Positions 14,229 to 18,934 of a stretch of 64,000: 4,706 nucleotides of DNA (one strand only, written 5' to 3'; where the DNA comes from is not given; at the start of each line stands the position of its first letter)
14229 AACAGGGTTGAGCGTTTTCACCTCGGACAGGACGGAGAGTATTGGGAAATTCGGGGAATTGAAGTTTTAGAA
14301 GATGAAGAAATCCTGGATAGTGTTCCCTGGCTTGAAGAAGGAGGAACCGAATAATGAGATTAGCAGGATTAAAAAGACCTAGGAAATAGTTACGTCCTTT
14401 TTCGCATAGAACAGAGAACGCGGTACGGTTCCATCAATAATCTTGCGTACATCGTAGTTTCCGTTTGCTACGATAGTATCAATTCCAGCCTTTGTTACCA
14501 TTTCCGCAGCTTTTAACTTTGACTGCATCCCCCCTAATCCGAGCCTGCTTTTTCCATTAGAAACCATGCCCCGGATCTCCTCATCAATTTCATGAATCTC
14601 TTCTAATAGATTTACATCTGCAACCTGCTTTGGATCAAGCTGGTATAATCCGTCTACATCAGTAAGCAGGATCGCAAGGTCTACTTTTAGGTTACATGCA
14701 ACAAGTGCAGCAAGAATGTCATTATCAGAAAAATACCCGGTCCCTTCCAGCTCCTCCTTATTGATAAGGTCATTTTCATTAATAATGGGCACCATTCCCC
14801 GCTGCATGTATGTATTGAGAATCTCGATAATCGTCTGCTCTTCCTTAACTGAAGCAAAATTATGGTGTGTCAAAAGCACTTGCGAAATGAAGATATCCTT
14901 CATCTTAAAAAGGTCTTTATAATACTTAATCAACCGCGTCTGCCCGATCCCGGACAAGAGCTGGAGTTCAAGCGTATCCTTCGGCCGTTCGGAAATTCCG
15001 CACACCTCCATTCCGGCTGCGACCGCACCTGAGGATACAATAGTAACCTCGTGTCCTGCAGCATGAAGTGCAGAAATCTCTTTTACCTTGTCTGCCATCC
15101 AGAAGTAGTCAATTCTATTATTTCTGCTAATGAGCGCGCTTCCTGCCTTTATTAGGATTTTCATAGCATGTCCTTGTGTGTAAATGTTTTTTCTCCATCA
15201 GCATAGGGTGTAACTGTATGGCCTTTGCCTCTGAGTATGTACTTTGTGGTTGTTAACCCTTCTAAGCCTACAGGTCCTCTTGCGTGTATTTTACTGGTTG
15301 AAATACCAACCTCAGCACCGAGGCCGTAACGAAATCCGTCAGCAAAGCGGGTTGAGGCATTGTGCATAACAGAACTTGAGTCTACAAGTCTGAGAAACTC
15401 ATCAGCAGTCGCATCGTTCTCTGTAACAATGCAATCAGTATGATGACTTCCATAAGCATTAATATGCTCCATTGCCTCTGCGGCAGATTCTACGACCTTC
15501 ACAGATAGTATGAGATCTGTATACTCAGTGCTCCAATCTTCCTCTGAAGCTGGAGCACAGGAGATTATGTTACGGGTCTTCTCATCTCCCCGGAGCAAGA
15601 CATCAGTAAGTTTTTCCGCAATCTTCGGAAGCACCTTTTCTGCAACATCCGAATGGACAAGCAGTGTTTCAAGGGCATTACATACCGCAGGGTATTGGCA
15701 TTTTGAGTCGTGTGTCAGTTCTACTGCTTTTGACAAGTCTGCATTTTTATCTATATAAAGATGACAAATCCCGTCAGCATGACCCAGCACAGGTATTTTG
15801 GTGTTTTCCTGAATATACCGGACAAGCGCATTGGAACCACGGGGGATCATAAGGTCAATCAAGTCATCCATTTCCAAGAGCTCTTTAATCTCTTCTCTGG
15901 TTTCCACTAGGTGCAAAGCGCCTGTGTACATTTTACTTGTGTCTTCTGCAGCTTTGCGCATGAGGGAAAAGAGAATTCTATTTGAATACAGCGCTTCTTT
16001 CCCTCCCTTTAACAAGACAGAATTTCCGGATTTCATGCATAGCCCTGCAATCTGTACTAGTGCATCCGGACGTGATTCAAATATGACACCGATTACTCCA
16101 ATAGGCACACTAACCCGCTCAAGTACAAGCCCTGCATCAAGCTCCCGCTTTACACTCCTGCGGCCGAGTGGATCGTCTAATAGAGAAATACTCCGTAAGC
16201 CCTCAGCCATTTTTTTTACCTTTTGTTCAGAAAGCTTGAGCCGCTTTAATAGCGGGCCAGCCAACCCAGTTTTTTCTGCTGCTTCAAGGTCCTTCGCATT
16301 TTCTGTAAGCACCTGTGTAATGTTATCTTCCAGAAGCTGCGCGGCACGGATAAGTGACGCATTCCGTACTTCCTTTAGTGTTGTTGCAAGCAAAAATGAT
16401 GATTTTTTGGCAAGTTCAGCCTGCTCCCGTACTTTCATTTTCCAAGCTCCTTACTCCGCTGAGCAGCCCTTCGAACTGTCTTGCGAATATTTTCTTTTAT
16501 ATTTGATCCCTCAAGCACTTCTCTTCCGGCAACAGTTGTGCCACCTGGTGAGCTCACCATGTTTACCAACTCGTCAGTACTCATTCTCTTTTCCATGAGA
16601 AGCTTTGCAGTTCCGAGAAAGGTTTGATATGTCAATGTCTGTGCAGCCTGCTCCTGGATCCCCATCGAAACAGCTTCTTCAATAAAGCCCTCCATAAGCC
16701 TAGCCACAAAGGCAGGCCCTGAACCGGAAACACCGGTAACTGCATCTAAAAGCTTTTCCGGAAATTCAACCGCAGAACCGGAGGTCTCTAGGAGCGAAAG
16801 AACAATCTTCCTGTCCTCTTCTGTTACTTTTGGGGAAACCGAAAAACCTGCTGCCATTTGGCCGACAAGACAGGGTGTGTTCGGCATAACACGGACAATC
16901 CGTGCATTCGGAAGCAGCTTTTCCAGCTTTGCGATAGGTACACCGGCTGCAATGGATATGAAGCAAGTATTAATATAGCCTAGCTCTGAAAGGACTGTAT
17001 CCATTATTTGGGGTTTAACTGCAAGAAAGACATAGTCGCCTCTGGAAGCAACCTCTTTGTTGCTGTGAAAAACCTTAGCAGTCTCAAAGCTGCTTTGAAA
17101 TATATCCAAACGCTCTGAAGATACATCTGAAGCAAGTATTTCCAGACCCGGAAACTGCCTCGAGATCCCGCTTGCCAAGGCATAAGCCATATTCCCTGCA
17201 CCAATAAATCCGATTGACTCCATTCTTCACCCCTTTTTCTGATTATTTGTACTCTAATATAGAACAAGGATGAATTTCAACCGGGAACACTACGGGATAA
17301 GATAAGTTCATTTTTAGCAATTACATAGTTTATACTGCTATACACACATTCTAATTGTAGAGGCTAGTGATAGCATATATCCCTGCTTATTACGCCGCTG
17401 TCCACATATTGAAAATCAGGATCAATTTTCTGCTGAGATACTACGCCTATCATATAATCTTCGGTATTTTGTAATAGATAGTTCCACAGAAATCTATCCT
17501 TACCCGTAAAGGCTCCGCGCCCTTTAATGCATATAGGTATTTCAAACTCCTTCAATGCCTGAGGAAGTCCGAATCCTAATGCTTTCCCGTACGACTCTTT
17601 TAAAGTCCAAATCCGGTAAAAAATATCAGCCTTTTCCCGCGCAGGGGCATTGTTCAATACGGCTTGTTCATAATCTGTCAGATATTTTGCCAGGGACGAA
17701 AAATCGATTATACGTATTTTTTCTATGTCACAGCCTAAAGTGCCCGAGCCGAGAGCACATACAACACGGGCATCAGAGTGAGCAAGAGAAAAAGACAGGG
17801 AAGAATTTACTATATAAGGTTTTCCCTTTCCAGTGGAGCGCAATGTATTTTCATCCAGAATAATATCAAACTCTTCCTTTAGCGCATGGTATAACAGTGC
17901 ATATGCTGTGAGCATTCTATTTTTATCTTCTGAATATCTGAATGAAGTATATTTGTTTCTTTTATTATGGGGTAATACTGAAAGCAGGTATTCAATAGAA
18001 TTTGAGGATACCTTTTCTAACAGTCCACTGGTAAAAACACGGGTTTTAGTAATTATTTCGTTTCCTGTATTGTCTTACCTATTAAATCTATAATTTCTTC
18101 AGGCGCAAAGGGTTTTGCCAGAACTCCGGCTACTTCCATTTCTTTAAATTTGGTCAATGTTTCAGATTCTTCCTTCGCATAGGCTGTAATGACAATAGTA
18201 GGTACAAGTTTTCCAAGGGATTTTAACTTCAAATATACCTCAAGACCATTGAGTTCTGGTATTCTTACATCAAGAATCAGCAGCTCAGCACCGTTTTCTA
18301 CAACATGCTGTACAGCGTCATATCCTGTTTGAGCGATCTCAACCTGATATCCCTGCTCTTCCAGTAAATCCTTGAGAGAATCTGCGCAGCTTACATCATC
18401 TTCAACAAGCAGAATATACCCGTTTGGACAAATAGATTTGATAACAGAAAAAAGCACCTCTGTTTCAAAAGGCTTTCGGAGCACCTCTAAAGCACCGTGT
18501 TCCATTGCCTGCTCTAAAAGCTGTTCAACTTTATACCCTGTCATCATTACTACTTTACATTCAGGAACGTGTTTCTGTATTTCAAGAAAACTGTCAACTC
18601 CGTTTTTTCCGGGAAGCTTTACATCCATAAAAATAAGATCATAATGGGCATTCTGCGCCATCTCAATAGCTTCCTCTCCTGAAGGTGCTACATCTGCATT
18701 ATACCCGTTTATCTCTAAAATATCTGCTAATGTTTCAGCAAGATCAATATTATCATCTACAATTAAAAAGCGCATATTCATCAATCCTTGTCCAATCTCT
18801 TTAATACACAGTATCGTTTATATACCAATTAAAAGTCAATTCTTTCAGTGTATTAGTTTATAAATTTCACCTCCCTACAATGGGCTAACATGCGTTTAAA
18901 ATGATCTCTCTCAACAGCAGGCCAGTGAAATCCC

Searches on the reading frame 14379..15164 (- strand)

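Call 5: search_protein_families(library=pfam, proteins=[window:14379-15164:-], max_evalue=0.001)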
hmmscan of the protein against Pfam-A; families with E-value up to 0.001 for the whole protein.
window:14379-15164:- (261 aa): 1 family
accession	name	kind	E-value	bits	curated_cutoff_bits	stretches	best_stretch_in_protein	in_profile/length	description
PF00696.33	AA_kinase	-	3e-34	119.2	24.9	1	1-234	1-234/234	Amino acid kinase family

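Call 49: search_protein_families(library=ncbifam, proteins=[window:14379-15164:-], max_evalue=1e-10)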
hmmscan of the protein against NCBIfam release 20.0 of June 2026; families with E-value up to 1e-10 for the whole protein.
window:14379-15164:- (261 aa): 4 families
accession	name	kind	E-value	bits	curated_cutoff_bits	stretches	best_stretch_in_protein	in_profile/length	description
TIGR01027.1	proB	equivalog_domain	2.4e-65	221.1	186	1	1-256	1-255/363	glutamate 5-kinase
TIGR01092.1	P5CS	equivalog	6.9e-40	136.9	796.75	1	2-257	9-278/715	delta l-pyrroline-5-carboxylate synthetase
NF040647.1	IPPK_Arch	equivalog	6.8e-17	61.6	120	1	105-238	110-242/259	isopentenyl phosphate kinase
NF005158.0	PRK06635.2-2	equivalog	5.1e-11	42.1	717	1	97-204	105-210/401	aspartate kinase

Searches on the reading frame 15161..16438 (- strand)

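Call 5: search_protein_families(library=pfam, proteins=[window:15161-16438:-], max_evalue=0.001)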
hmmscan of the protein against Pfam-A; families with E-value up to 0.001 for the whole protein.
window:15161-16438:- (425 aa): 1 family
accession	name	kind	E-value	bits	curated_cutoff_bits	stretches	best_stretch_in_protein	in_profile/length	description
PF00171.27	Aldedh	-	1.5e-16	60.5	23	1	23-280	44-296/461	Aldehyde dehydrogenase family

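Call 49: search_protein_families(library=ncbifam, proteins=[window:15161-16438:-], max_evalue=1e-10)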
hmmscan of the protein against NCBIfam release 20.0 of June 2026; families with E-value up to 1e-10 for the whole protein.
window:15161-16438:- (425 aa): 3 families
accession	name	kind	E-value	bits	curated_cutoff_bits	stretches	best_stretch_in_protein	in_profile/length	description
NF001221.0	PRK00197.1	equivalog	4.2e-162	539.6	289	1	2-409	6-417/418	glutamate-5-semialdehyde dehydrogenase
TIGR01092.1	P5CS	equivalog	1.3e-148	496.3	796.75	1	3-424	288-708/715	delta l-pyrroline-5-carboxylate synthetase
TIGR00407.1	proA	equivalog_domain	1.6e-148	494.8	317.45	1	10-399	1-398/398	glutamate-5-semialdehyde dehydrogenase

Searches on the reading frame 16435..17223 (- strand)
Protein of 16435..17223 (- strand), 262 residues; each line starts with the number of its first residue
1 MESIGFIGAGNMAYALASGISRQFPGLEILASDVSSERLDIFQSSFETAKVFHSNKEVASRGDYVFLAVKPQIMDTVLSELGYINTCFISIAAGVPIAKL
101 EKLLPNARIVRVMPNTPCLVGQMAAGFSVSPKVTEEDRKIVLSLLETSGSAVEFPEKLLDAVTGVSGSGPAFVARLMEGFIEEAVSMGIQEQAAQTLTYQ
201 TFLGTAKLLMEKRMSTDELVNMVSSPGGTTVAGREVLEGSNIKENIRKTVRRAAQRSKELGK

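Call 5: search_protein_families(library=pfam, proteins=[window:16435-17223:-], max_evalue=0.001)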
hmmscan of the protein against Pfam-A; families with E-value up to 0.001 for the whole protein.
window:16435-17223:- (262 aa): 3 families
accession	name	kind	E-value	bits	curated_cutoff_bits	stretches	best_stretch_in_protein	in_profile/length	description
PF14748.11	P5CR_dimer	-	1.9e-32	112.1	25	1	156-260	1-105/105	Pyrroline-5-carboxylate reductase dimerisation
PF03807.23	F420_oxidored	-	1.5e-14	54.8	21.6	1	4-94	2-94/94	NADP oxidoreductase coenzyme F420-dependent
PF03446.21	NAD_binding_2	-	7e-05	23.3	21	1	3-77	1-72/161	NAD binding domain of 6-phosphogluconate dehydrogenase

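Call 49: search_protein_families(library=ncbifam, proteins=[window:16435-17223:-], max_evalue=1e-10)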
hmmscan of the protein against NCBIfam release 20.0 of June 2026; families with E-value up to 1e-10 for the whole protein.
window:16435-17223:- (262 aa): 6 families
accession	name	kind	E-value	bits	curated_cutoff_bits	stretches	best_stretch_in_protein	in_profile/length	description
TIGR00112.1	proC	equivalog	4.8e-72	242.7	196.75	1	4-260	1-263/263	pyrroline-5-carboxylate reductase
NF005813.0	PRK07679.1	exception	9.2e-45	153.2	404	1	2-262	4-270/279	pyrroline-5-carboxylate reductase ProI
NF008839.0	PRK11880.2-4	equivalog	1.7e-41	142.3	288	1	3-259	3-251/252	pyrroline-5-carboxylate reductase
NF005814.0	PRK07680.1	equivalog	1.4e-30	106.4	278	1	3-256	2-259/275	late competence protein ComER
NF005384.0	PRK06928.1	exception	8.8e-30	104.2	301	1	1-239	1-246/277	pyrroline-5-carboxylate reductase ProG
NF005063.0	PRK06476.1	equivalog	1.5e-17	64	254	1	3-256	2-252/258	pyrroline-5-carboxylate reductase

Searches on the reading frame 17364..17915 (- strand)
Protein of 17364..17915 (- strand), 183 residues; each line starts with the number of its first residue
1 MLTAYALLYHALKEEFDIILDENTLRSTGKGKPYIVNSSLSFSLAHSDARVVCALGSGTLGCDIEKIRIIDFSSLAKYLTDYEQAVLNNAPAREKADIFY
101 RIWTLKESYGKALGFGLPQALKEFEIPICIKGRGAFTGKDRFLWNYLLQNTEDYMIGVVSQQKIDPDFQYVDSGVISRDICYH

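Call 5: search_protein_families(library=pfam, proteins=[window:17364-17915:-], max_evalue=0.001)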
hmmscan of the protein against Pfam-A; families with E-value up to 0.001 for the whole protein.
window:17364-17915:- (183 aa): 1 family
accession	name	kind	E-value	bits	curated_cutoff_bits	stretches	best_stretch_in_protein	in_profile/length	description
PF01648.25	ACPS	-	9e-17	61.5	25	1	60-158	2-110/111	4'-phosphopantetheinyl transferase superfamily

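Call 6: search_protein_families(library=ncbifam, proteins=[window:17364-17915:-], max_evalue=0.001)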
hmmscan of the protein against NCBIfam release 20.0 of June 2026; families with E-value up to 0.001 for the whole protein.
window:17364-17915:- (183 aa): 4 families
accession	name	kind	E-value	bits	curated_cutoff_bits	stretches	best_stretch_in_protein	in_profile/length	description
NF047349.1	4PPT_AusB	equivalog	4.8e-18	65.4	225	1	7-127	47-162/205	aureusimine biosynthesis 4'-phosphopantetheinyl transferase AusB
NF042922.1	4PPT_HetI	equivalog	3.8e-16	59.1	370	1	30-135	89-200/235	4'-phosphopantetheinyl transferase HetI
NF007676.0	PRK10351.1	equivalog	2.3e-12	46.9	174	1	27-113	53-143/195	4'-phosphopantetheinyl transferase AcpT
TIGR00556.1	pantethn_trn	domain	7.1e-08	32.6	45.35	1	59-133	4-87/128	phosphopantetheine--protein transferase domain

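Call 11: list_cluster_members(proteins=[P0001, window:17364-17915:-, window:18053-18784:-])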
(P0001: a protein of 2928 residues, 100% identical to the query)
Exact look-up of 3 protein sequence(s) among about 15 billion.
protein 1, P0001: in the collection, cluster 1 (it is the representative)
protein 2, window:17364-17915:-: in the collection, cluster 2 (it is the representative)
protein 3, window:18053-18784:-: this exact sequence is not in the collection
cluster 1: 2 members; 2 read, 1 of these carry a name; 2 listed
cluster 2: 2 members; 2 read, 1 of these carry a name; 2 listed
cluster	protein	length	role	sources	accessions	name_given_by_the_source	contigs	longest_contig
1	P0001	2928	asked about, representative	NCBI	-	-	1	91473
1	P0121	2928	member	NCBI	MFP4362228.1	MAG: amino acid adenylation domain-containing protein [Spirochaetia bacterium]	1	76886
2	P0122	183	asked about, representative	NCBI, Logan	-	-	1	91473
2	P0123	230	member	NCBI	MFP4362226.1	MAG: 4'-phosphopantetheinyl transferase family protein [Spirochaetia bacterium]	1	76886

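Call 28: find_encoding_contigs(protein=window:17364-17915:-, flank=10000, max_places=4)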
Protein window:17364-17915:- (183 aa): 1 contig read that carries it; 1 place shown.
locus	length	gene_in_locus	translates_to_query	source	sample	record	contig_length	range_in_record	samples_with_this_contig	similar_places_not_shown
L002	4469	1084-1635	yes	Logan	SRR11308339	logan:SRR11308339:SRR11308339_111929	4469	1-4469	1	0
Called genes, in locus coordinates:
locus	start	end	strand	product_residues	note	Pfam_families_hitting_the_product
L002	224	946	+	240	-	PF00072:Response_reg, PF21332:AmiR_N (faint), PF23198:PDE8A_N (faint), PF00072:Response_reg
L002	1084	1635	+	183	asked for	PF01648:ACPS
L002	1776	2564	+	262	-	PF03807:F420_oxidored, PF14748:P5CR_dimer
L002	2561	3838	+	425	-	PF00171:Aldedh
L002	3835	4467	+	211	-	?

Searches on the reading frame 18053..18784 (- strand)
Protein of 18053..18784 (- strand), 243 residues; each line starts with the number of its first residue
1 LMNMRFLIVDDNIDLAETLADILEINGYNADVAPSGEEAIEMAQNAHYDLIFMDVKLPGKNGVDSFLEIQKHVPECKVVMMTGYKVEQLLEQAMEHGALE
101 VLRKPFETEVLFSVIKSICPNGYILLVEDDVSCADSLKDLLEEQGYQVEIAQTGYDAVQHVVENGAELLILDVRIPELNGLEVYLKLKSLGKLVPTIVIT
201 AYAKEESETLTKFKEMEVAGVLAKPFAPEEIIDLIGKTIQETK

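Call 5: search_protein_families(library=pfam, proteins=[window:18053-18784:-], max_evalue=0.001)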
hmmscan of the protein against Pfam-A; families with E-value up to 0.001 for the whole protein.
window:18053-18784:- (243 aa): 4 families
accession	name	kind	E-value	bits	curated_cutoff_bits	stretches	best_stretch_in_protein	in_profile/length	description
PF00072.30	Response_reg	-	4.1e-51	172.3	30.2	2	7-115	2-110/111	Response regulator receiver domain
PF23198.2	PDE8A_N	-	9.6e-07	29.3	29.6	0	24-56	31-63/147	PDE8A-like, N-terminal domain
PF21332.3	AmiR_N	-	9.2e-06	26.1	27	0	45-113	38-105/111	AmiR, N-terminal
PF21714.3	KaiA_N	-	9.6e-05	23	27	1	125-239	4-117/125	Circadian clock protein KaiA, N-terminal domain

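Call 6: search_protein_families(library=ncbifam, proteins=[window:18053-18784:-], max_evalue=0.001)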
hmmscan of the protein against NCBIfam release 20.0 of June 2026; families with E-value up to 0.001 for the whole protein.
window:18053-18784:- (243 aa): 104 families (the best 25 are shown)
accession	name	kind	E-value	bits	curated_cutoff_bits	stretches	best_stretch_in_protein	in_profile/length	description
NF052313.1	T9SS_RR_PorX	equivalog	9.2e-33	113.8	300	2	5-117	2-114/513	T9SS response regulator signal transducer PorX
NF008469.0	PRK11361.1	equivalog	9.5e-31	107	714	2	4-115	5-116/461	acetoacetate metabolism transcriptional regulator AtoC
NF040689.1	MtrAB_MtrA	equivalog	2.9e-30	105.2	300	2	7-116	2-110/219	MtrAB system response regulator MtrA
NF008199.0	PRK10955.1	equivalog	3.2e-30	105.8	341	2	5-118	3-114/232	envelope stress response regulator transcription factor CpxR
NF006900.1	PRK09390.1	equivalog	1.1e-29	103.5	255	2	6-117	7-118/203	response regulator FixJ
NF008296.0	PRK11083.1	equivalog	2.3e-29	102.4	273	2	123-233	5-112/228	two-component system response regulator CreB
NF045717.1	DVU0259_DivK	exception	3.3e-29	101.4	160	2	2-117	1-114/117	DVU0259 family response regulator domain-containing protein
NF007689.0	PRK10365.1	equivalog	6e-29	101.1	760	2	3-113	5-115/441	sigma-54-dependent response regulator transcription factor ZraR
TIGR01387.1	cztR_silR_copR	subfamily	1e-28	100.5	279.2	2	124-237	1-112/218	heavy metal response regulator transcription factor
NF051850.1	RespRegRprY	equivalog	2.4e-28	99.1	370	2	3-118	4-119/234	response regulator transcription factor RprY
NF045991.1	RespRegCtrARhodob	equivalog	4.2e-28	98.6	350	2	4-119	1-116/224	response regulator transcription factor CtrA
NF046022.1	RespRegCpdRBruc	equivalog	1.3e-27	96.2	180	2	4-115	2-113/120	cell cycle two-component system response regulator CpdR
NF041367.1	CheY_Halo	equivalog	2.5e-27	95.5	200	2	7-118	2-113/114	chemotaxis protein CheY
NF007005.1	PRK09468.1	equivalog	4.6e-27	95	331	2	123-235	5-115/237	osmolarity response regulator transcription factor OmpR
TIGR02154.1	PhoB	equivalog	5.2e-27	94.6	296.2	2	123-234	4-115/226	phosphate regulon transcriptional regulator PhoB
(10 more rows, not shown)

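Call 70: find_homologous_proteins(query=window:18056-18784:-, max_evalue=1e-20)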
Query window:18056-18784:- (243 aa): 211 proteins with E <= 1e-20 among 874 candidates; the best 120 are listed.
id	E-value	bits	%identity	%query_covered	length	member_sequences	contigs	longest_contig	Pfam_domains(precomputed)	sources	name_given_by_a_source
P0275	4.9e-149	512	100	99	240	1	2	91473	PF23198.2,PF21332.4,PF00072.31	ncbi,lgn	ncbi:MAG: response regulator [Spirochaetia bacterium]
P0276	3.1e-78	281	56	94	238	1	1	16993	PF23198.2,PF21332.4,PF00072.31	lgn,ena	-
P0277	1.2e-76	275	54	97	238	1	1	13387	PF23198.2,PF00072.31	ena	-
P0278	1.4e-71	259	51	99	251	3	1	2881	PF21714.4,PF21332.4,PF00072.31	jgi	jgi:two-component system response regulator HydG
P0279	4.9e-71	257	51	100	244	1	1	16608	PF21714.4,PF00072.31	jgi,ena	-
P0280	1.0e-70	256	50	100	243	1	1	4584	PF21714.4,PF00072.31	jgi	jgi:two-component system response regulator HydG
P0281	1.1e-70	256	52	94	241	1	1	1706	PF00072.31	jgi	-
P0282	1.8e-70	255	48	97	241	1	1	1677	PF21332.4,PF00072.31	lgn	-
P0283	1.4e-69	252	51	100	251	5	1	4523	PF21332.4,PF00072.31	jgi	jgi:two-component system response regulator HydG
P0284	3.0e-69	251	49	97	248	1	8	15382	PF21332.4,PF00072.31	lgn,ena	-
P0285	3.8e-69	251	51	97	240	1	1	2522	PF23198.2,PF21332.4,PF00072.31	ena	-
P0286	4.1e-69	251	52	95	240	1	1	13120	PF23198.2,PF21332.4,PF00072.31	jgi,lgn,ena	-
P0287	9.8e-69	250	53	97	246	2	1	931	PF23198.2,PF21332.4,PF00072.31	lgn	-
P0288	1.1e-68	249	51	95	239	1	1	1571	PF23198.2,PF21332.4,PF00072.31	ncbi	-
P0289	1.2e-68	249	48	97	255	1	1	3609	PF23198.2,PF21332.4,PF00072.31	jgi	jgi:two-component system response regulator HydG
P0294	3.6e-68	248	50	100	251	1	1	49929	PF00072.31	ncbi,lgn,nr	ncbi:MAG: response regulator [Anaerolineae bacterium]|nr:response regulator [Anaerolineae bacterium]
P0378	2.0e-62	229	49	95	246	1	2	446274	PF21332.4,PF00072.31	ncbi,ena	-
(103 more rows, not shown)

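Call 71: find_encoding_contigs(protein=P0294, flank=9000, max_places=1)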
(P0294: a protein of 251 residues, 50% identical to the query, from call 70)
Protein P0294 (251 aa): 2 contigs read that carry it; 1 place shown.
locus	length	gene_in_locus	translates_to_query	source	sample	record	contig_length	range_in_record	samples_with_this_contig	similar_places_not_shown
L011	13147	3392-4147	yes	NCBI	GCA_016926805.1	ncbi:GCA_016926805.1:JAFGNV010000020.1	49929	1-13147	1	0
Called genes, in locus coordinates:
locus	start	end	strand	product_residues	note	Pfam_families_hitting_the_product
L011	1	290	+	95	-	PF02518:HATPase_c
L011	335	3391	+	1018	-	PF00532:Peripla_BP_1, PF13407:Peripla_BP_4, PF13377:Peripla_BP_3, PF01590:GAF, PF13185:GAF_2, PF13492:GAF_3, PF00512:HisKA, PF02518:HATPase_c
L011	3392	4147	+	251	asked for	PF00072:Response_reg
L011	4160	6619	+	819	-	PF00072:Response_reg, PF13188:PAS_8, PF13185:GAF_2, PF01590:GAF, PF13492:GAF_3, PF00512:HisKA, PF02518:HATPase_c, PF00072:Response_reg, +2 more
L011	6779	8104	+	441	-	PF01979:Amidohydro_1, PF07969:Amidohydro_3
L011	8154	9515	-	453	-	PF01554:MatE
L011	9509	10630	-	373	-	PF08331:QueG_DUF1730, PF13484:Fer4_16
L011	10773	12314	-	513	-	PF02775:TPP_enzyme_C, PF00571:CBS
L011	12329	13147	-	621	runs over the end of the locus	PF01558:POR, PF01855:POR_N, PF17147:PFOR_II (weak)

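Call 72: find_encoding_contigs(protein=P0378, flank=9000, max_places=1)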
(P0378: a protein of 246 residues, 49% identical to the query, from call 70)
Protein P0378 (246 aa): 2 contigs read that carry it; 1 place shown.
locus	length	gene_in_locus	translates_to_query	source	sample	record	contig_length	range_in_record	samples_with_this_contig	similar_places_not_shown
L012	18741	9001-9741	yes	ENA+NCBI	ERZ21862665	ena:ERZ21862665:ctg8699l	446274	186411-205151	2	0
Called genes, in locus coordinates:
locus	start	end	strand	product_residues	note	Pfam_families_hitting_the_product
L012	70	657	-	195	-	PF04011:LemA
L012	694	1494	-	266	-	PF04536:TPM_phosphatase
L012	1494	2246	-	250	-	-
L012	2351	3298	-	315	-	PF24400:DUF7544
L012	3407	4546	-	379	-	-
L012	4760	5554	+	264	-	PF22435:MRM3-like_sub_bind (faint), PF00588:SpoU_methylase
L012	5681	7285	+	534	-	PF00072:Response_reg, PF00989:PAS, PF13188:PAS_8, PF13426:PAS_9, PF07730:HisKA_3 (weak), PF13581:HATPase_c_2 (weak), PF02518:HATPase_c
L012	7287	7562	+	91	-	-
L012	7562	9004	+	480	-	PF13581:HATPase_c_2 (faint), PF08447:PAS_3, PF14598:PAS_11 (faint), PF00512:HisKA, PF02518:HATPase_c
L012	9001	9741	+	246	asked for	PF00072:Response_reg, PF21332:AmiR_N (faint), PF00072:Response_reg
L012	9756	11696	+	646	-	PF00072:Response_reg, PF23198:PDE8A_N (faint), PF00512:HisKA, PF02518:HATPase_c, PF00072:Response_reg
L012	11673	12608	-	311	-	PF01207:Dus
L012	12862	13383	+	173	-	PF08281:Sigma70_r4_2, PF04545:Sigma70_r4 (weak)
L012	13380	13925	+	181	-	PF13490:zf-HC2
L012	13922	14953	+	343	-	-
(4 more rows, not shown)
